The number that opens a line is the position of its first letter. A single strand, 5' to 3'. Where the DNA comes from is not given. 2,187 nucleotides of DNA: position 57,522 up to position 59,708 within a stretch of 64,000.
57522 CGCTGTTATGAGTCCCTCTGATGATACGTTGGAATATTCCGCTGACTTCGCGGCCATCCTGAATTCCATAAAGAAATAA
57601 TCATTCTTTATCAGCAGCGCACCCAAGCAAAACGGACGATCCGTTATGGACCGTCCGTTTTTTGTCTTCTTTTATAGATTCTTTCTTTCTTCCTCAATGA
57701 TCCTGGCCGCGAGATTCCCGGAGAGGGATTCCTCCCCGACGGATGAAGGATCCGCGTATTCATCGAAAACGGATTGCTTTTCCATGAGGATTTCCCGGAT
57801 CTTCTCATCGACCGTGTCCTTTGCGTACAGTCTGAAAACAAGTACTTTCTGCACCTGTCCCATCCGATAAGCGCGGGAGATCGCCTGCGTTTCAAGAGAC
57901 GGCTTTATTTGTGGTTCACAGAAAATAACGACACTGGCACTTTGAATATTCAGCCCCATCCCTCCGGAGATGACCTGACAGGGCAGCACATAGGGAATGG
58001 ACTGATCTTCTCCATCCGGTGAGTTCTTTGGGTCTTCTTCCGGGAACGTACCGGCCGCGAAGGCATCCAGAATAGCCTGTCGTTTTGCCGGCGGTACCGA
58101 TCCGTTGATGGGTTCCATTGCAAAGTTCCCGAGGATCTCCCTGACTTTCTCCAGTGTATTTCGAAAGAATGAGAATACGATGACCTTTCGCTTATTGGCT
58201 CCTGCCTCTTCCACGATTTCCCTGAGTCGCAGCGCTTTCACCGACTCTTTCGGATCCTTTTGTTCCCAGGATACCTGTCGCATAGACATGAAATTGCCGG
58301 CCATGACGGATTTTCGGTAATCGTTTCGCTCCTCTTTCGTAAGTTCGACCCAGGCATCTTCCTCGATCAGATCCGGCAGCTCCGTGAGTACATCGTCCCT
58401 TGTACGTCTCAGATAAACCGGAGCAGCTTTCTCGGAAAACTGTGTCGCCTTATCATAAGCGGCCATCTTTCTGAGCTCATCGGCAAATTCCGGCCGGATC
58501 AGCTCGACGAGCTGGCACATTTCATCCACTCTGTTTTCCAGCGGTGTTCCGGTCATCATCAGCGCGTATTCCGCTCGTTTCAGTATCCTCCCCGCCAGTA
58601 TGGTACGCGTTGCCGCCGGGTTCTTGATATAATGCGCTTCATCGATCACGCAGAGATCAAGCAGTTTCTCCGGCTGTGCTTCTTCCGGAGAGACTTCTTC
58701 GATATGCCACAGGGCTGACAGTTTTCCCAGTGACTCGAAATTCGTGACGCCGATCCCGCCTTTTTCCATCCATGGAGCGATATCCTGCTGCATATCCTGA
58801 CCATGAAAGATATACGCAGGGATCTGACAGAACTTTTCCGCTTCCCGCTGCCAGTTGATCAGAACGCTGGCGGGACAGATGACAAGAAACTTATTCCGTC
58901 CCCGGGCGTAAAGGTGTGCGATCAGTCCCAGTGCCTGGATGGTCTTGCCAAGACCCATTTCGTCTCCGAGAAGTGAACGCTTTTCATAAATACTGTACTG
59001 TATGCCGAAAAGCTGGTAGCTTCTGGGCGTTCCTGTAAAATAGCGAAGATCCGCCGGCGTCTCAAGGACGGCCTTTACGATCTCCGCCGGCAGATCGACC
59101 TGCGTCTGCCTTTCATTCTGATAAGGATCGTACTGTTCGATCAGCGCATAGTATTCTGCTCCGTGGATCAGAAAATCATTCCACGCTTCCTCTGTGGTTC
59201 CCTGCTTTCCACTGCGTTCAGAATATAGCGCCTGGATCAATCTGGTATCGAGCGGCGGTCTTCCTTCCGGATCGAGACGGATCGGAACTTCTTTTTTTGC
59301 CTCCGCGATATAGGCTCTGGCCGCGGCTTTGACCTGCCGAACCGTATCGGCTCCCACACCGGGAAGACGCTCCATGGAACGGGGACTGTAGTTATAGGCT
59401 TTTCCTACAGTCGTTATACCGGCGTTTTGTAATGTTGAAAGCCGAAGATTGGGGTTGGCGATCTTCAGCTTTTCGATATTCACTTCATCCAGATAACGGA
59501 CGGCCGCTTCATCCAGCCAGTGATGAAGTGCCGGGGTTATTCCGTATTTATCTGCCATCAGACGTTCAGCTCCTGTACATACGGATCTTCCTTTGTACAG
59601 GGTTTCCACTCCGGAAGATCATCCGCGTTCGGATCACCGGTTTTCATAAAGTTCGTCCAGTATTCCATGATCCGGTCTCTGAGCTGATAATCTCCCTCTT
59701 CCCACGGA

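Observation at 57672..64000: Heterogeneous four-gene operon: multi-TPM membrane protein, Cys-sulfatase, carboxylesterase and SNF2 helicase, with TGATG coupling of esterase and helicase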

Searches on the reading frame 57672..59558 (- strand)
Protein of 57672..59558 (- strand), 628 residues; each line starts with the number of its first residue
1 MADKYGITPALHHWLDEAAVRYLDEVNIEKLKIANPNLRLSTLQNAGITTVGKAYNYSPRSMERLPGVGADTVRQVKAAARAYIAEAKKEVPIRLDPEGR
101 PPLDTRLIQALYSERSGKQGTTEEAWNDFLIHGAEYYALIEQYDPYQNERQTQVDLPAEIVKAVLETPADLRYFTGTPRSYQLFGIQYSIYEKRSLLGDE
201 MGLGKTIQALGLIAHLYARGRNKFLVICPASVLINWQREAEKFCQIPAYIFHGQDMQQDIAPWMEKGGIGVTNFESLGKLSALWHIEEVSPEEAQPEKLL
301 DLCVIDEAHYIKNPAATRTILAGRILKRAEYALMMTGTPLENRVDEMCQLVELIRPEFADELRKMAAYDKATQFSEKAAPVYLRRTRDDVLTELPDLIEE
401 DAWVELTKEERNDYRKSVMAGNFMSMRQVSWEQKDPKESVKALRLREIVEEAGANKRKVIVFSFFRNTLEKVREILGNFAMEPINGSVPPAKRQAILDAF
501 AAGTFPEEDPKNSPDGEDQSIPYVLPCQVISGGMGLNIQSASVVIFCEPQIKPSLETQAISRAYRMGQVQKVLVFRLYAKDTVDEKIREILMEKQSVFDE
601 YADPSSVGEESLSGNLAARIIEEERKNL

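Call 4: search_protein_families(library=pfam, proteins=[window:57672-59558:-], max_evalue=0.01)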
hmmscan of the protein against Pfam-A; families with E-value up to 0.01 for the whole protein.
window:57672-59558:- (628 aa): 6 families
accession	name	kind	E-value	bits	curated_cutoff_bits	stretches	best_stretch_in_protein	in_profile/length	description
PF00176.29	SNF2-rel_dom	-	1.2e-34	120.2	24.9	1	181-441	1-276/290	SNF2-related domain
PF00271.37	Helicase_C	-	4.3e-12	46.7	23.5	1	445-567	6-110/110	Helicase conserved C-terminal domain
PF04851.21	ResIII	-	3.8e-09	37.1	22.5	1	191-339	22-162/164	Type III restriction enzyme, res subunit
PF00270.35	DEAD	-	5.2e-05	23.5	26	1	196-340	18-161/167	DEAD/DEAH box helicase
PF13872.12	AAA_34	-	0.0005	19.5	27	1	196-257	64-126/306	P-loop containing NTP hydrolase pore-1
PF07208.16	DUF1414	-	0.0023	18.3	25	0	475-501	11-37/44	Protein of unknown function (DUF1414)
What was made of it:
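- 57672..59558 (-): Snf2-family ATPase (dsDNA-translocase type), 628 aa, with a weak N-terminal helix-hairpin-helix domain. Pfam SNF2-rel_dom plus Helicase_C (call 4).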

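Call 8: find_encoding_contigs(protein=window:57672-59558:-, flank=10000, max_places=8)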
Protein window:57672-59558:- (628 aa): no gene with exactly this product is on record in the collection.

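Call 10: find_homologous_proteins(query=window:57672-59558:-, max_evalue=1e-10)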
Query window:57672-59558:- (628 aa): 7765 proteins with E <= 1e-10 among 8000 candidates; the best 120 are listed.
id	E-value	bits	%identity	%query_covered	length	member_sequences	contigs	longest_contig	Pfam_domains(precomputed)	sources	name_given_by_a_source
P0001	0.0e+0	1362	96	100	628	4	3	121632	PF00176.30,PF00271.38,PF04851.22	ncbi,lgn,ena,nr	ncbi:MAG: DEAD/DEAH box helicase [Firmicutes bacterium]|nr:DEAD/DEAH box helicase [Bacillota bacteri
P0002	0.0e+0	1196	85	100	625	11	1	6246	PF00176.30,PF00271.38,PF04851.22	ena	-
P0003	0.0e+0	1189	84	100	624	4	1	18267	PF00270.36,PF00176.30,PF00271.38,PF04851.22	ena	-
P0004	6.5e-270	915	66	100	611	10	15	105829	PF00176.30,PF00271.38,PF04851.22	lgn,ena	-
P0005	1.6e-227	775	58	96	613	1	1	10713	PF00270.36,PF00176.30,PF00271.38,PF04851.22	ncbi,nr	ncbi:MAG: DEAD/DEAH box helicase family protein, partial [Firmicutes bacterium]|nr:DEAD/DEAH box hel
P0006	3.9e-152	526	46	67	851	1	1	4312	PF00270.36,PF00176.30,PF00271.38,PF04851.22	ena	-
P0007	4.0e-150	519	50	81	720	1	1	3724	PF00270.36,PF00176.30,PF00271.38,PF04851.22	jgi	-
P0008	9.3e-150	518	50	80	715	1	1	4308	PF00270.36,PF00176.30,PF00271.38,PF04851.22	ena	-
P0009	1.1e-148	515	50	80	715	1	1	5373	PF00270.36,PF00176.30,PF00271.38,PF04851.22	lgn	-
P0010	2.2e-148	513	50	81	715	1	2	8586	PF00270.36,PF00176.30,PF00271.38,PF04851.22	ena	-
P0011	4.8e-148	512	41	98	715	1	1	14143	PF00270.36,PF00176.30,PF00271.38,PF04851.22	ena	-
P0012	4.9e-148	512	51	78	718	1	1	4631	PF00270.36,PF00176.30,PF00271.38,PF04851.22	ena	-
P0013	6.6e-148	512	40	98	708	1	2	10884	PF00270.36,PF00176.30,PF00271.38,PF04851.22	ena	-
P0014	1.1e-147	511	50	81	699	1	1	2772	PF00270.36,PF00176.30,PF00271.38,PF04851.22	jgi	jgi:superfamily II DNA or RNA helicase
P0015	2.4e-147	510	48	84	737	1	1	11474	PF00270.36,PF00176.30,PF00271.38,PF04851.22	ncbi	-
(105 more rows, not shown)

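Call 11: find_encoding_contigs(protein=P0004, flank=10000, max_places=4)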
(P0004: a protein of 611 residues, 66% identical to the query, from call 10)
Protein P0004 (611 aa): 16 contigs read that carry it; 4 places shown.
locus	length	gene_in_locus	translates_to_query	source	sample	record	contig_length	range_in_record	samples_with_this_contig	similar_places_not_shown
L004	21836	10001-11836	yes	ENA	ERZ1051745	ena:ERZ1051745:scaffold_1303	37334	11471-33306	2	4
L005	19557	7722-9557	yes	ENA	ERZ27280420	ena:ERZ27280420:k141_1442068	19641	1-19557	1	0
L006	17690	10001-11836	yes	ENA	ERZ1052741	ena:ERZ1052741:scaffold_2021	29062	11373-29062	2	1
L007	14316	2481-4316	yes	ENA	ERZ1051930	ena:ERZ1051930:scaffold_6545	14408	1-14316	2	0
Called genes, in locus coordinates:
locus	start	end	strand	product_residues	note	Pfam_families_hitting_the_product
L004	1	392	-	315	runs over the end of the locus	PF01145:Band_7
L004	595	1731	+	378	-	PF01979:Amidohydro_1, PF07969:Amidohydro_3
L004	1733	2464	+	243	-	PF00899:ThiF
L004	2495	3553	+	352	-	PF08271:Zn_Ribbon_TF (faint)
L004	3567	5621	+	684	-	PF04536:TPM_phosphatase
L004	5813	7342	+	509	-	PF00884:Sulfatase, PF01663:Phosphodiest (weak), PF16347:SGSH_C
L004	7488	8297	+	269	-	-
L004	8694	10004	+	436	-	PF00135:COesterase, PF20434:BD-FAE, PF07859:Abhydrolase_3 (weak), PF00135:COesterase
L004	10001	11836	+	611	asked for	PF00176:SNF2-rel_dom, PF04851:ResIII (weak), PF00271:Helicase_C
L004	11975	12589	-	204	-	PF00485:PRK, PF01121:CoaE (faint), PF06414:Zeta_toxin (weak), PF13238:AAA_18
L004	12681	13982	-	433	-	PF02885:Glycos_trans_3N, PF00591:Glycos_transf_3, PF07831:PYNP_C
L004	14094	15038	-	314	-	PF02653:BPD_transp_2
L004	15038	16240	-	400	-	PF02653:BPD_transp_2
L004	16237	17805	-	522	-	PF00005:ABC_tran, PF13175:AAA_15 (faint), PF13304:AAA_21 (faint), PF00005:ABC_tran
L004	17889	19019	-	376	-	PF02608:Bmp, PF13407:Peripla_BP_4 (weak)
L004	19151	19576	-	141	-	PF00383:dCMP_cyt_deam_1, PF08211:dCMP_cyt_deam_2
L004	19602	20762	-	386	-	PF01676:Metalloenzyme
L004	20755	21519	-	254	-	PF01048:PNP_UDP_1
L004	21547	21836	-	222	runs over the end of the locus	PF01791:DeoC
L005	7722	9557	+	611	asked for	PF00176:SNF2-rel_dom, PF04851:ResIII (weak), PF00271:Helicase_C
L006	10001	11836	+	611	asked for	PF00176:SNF2-rel_dom, PF04851:ResIII (weak), PF00271:Helicase_C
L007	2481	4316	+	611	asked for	PF00176:SNF2-rel_dom, PF04851:ResIII (weak), PF00271:Helicase_C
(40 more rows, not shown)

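Call 12: find_encoding_contigs(protein=P0005, flank=10000, max_places=3)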
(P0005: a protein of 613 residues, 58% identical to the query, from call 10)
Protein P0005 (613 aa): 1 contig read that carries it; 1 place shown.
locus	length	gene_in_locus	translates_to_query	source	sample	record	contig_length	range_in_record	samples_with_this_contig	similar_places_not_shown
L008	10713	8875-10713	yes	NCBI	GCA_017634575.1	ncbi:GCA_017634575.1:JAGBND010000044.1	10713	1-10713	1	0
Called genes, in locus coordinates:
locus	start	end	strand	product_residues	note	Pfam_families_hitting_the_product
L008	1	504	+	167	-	PF21537:DUF1980_C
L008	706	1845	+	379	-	PF01979:Amidohydro_1, PF07969:Amidohydro_3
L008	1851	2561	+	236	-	PF00899:ThiF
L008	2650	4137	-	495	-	PF00884:Sulfatase, PF01663:Phosphodiest (weak), PF16347:SGSH_C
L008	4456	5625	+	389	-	PF01408:GFO_IDH_MocA, PF02894:GFO_IDH_MocA_C, PF22725:GFO_IDH_MocA_C3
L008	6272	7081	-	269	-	-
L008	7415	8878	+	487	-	PF00135:COesterase, PF20434:BD-FAE, PF07859:Abhydrolase_3 (faint), PF00135:COesterase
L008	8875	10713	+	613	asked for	PF00176:SNF2-rel_dom, PF00270:DEAD (weak), PF04851:ResIII, PF00271:Helicase_C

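Call 13: find_encoding_contigs(protein=P0003, flank=10000, max_places=3)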
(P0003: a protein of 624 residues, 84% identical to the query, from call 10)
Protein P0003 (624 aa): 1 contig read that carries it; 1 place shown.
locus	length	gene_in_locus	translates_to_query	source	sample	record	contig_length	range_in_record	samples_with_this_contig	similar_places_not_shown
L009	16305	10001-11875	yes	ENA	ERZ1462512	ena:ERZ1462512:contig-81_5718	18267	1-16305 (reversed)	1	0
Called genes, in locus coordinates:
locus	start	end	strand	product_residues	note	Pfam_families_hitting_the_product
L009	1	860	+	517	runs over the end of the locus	PF08323:Glyco_transf_5, PF00534:Glycos_transf_1, PF13692:Glyco_trans_1_4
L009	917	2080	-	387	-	PF01306:LacY_symp, PF07690:MFS_1, PF12832:MFS_1_like, PF07690:MFS_1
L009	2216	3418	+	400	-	PF01979:Amidohydro_1, PF07969:Amidohydro_3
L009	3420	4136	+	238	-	PF00899:ThiF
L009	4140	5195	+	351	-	PF08271:Zn_Ribbon_TF (faint)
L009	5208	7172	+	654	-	PF04536:TPM_phosphatase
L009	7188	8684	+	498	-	PF00884:Sulfatase, PF01663:Phosphodiest (weak), PF16347:SGSH_C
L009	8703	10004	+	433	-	PF00135:COesterase, PF20434:BD-FAE, PF07859:Abhydrolase_3 (weak), PF00135:COesterase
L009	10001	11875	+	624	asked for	PF04851:ResIII, PF00176:SNF2-rel_dom, PF00270:DEAD (weak), PF00271:Helicase_C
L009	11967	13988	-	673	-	PF13240:Zn_Ribbon_1 (weak)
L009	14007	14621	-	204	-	PF00485:PRK, PF01121:CoaE (faint), PF01712:dNK (faint), PF06414:Zeta_toxin (faint), PF13238:AAA_18, PF13207:AAA_17 (faint)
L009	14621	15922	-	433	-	PF02885:Glycos_trans_3N, PF00591:Glycos_transf_3, PF07831:PYNP_C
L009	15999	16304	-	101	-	?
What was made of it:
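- On TPM-domain protein / YdjG-YdjH-like pair: The pair is kept in L004 and L009 (calls 11, 13).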

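Call 16: find_related_loci(query=A1, collection=genome_contigs, flank=8000)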
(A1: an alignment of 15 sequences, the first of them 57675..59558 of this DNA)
Query A1 (628 aa) in genome_contigs; peptide patterns used: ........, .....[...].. (x = any residue, [..] = any of these).
599 stretches matched a pattern (row limit reached: there are more); 576 encode a relative of the query (tblastn E <= 1e-3); the best 80 are kept; 80 distinct loci.
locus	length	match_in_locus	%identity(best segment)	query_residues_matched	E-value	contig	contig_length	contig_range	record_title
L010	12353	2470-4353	96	1-628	0e+0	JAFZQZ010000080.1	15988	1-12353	MAG: Bacillota bacterium isolate RGIG8018 Water_buffalos_Rumen-1__c768634, whole genome shotgun sequence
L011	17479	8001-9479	48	110-628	1e-153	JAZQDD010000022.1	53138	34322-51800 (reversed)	MAG: Eubacteriales bacterium isolate T1900044637_TS20190103.MAGScoT_cleanbin_000014 SGB_1178_k141_557459, whole genome s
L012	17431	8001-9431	48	126-628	3e-150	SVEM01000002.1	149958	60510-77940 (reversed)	MAG: Lachnospiraceae bacterium isolate SIG306 NODE_2165_length_149958_cov_1.870834, whole genome shotgun sequence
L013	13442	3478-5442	48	23-625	1e-147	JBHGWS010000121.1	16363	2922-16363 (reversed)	MAG: Candidatus Darwinibacter acetoxidans isolate M4B_bin18 k141_120733, whole genome shotgun sequence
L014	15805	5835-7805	49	16-628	9e-145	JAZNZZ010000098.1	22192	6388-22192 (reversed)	MAG: Faecousia sp. isolate T1900044764_TS20190230.MAGScoT_cleanbin_000079 SGB_2397_k141_1414487, whole genome shotgun se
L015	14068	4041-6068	47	2-628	8e-143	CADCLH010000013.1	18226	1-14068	MAG: Ruminococcaceae bacterium isolate RUG14754 genome assembly, contig: RUG14754_asm_13, whole genome shotgun sequence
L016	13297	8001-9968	46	23-628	5e-143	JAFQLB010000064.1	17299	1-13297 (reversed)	MAG: Lachnospiraceae bacterium isolate RGIG1917 Goat_Cecum.Co__c1370923, whole genome shotgun sequence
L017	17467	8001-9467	48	112-628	3e-142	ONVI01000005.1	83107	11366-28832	uncultured Clostridiales bacterium isolate RUG674 genome assembly, contig: scaffold_104, whole genome shotgun sequence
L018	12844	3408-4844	46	124-628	3e-142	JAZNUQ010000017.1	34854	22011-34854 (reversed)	MAG: Candidatus Limivicinus sp. isolate T1900044796_TS20190262.MAGScoT_cleanbin_000035 SGB_2682_k141_1210469, whole geno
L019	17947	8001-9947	46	14-618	4e-141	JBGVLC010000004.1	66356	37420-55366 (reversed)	MAG: Ruminococcus sp. isolate fecal_MAG_290 fecal_MAG_290_contig_0004, whole genome shotgun sequence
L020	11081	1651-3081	48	126-628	3e-141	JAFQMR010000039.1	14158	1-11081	MAG: Clostridia bacterium isolate RGIG1959 Goat_Cecum.Co__c360901, whole genome shotgun sequence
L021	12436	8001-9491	46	108-626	9e-141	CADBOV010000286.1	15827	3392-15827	MAG: uncultured Lachnospiraceae bacterium isolate RUG14162 genome assembly, contig: RUG14162_asm_286, whole genome shotg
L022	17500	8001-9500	46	102-626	6e-141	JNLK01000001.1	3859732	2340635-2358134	Lachnospiraceae bacterium AC2029 BO12DRAFT_scf7180000000002_quiver.1_C, whole genome shotgun sequence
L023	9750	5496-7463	44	23-628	2e-136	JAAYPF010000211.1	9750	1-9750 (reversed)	MAG: Clostridiaceae bacterium isolate AS22ysBPME_170 195603_AS22, whole genome shotgun sequence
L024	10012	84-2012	45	17-611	1e-135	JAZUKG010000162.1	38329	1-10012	MAG: Lachnospiraceae bacterium isolate T1900045249_TH20190019.MAGScoT_cleanbin_000033 SGB_5731_k141_5368962, whole genom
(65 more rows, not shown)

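Call 23: search_protein_families(library=ncbifam, proteins=[window:57672-59558:-], max_evalue=0.001)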
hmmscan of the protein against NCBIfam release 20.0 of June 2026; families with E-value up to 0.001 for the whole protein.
window:57672-59558:- (628 aa): 10 families
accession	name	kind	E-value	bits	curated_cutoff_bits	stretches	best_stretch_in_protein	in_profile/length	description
NF053675.1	pilus_reg_Snf2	equivalog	4e-48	164.2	1100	2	179-412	586-808/1029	pilus expression-regulating Snf2 family helicase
NF058637.1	helic_SCO1167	equivalog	5.6e-40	137.2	1200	2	165-418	460-714/932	SCO1167/SCO6262 family helicase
NF041790.1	anti-phage_ZorD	equivalog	7.4e-25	87.1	1500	3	195-244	607-658/1035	type I Zorya anti-phage system protein ZorD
NF038317.1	DISARM_DrmD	equivalog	8e-21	74.1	610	1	196-357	128-303/1021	DISARM system SNF2-like helicase DrmD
NF038318.1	DISARM_DrmD_b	equivalog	8.8e-19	67.1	950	2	196-390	51-245/868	DISARM system SNF2-like helicase DrmD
NF042964.1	phospholipD_antiphage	equivalog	6.7e-17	61.1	1100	1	191-354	248-425/895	phospholipase D-like domain-containing anti-phage protein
NF041062.1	DpdE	equivalog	5.1e-15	54.5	500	1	193-357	171-315/1048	protein DpdE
NF003426.0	PRK04914.1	equivalog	2.3e-11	42.7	576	1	192-339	170-316/959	RNA polymerase-associated protein RapA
NF010337.0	PRK13766.1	equivalog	6.6e-09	34.4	610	0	430-478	339-388/781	Hef nuclease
TIGR04095.1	dnd_restrict_1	equivalog_domain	6.5e-05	22.1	600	1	178-255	9-89/451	DNA phosphorothioation system restriction enzyme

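Call 24: search_protein_families(library=padloc, proteins=[window:57672-59558:-], max_evalue=0.001)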
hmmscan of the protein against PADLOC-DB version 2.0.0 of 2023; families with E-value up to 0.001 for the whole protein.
window:57672-59558:- (628 aa): 42 families (the best 25 are shown)
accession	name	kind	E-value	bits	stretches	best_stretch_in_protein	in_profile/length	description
PDLC02852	DpdE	-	3.6e-115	383.9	2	123-607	410-862/905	DpdE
PDLC02627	DrmD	-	3.9e-113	377.1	2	114-609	239-705/748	DrmD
PDLC00633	ZorD1|ZorD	-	1e-40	137.6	1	194-604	464-887/908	"SWI2/SNF2 helicase, Mrr-like nuclease"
PDLC02842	DpdE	-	1.6e-39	133.4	2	177-416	701-951/1176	DpdE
PDLC00631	ZorD1|ZorD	-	9.8e-37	124.2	2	193-423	462-709/1071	"SWI2/SNF2 helicase, Mrr-like nuclease"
PDLC02849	DpdE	-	4.3e-34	115.8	1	195-596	422-827/857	DpdE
PDLC02850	DpdE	-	7.8e-33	111.4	2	438-597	1093-1237/1282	DpdE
PDLC00632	ZorD1|ZorD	-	8.1e-33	111.4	3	195-245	619-671/1101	"SWI2/SNF2 helicase, Mrr-like nuclease"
PDLC02845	DpdE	-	1.6e-32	110.3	2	179-415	845-1079/1293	DpdE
PDLC00634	ZorD1|ZorD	-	2e-30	103.3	2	301-576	635-935/1208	"SWI2/SNF2 helicase, Mrr-like nuclease"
PDLC00629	ZorD1|ZorD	-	5.1e-29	98.8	2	302-598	629-951/1012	"SWI2/SNF2 helicase, Mrr-like nuclease"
PDLC02851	DpdE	-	8.3e-28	94.7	2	426-603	870-1036/1055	DpdE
PDLC02623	DrmD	-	8.2e-24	81.4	2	194-357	120-297/1040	DrmD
PDLC00627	ZorD1|ZorD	-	4.8e-22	75.8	3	302-362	631-689/1006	"SWI2/SNF2 helicase, Mrr-like nuclease"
PDLC00628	ZorD1|ZorD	-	6.4e-22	75.1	2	196-362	537-700/1171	"SWI2/SNF2 helicase, Mrr-like nuclease"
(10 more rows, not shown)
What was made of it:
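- The Snf2 core hits PADLOC DpdE and DrmD sub-models at E of about 1e-113 to 1e-115 (call 24).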
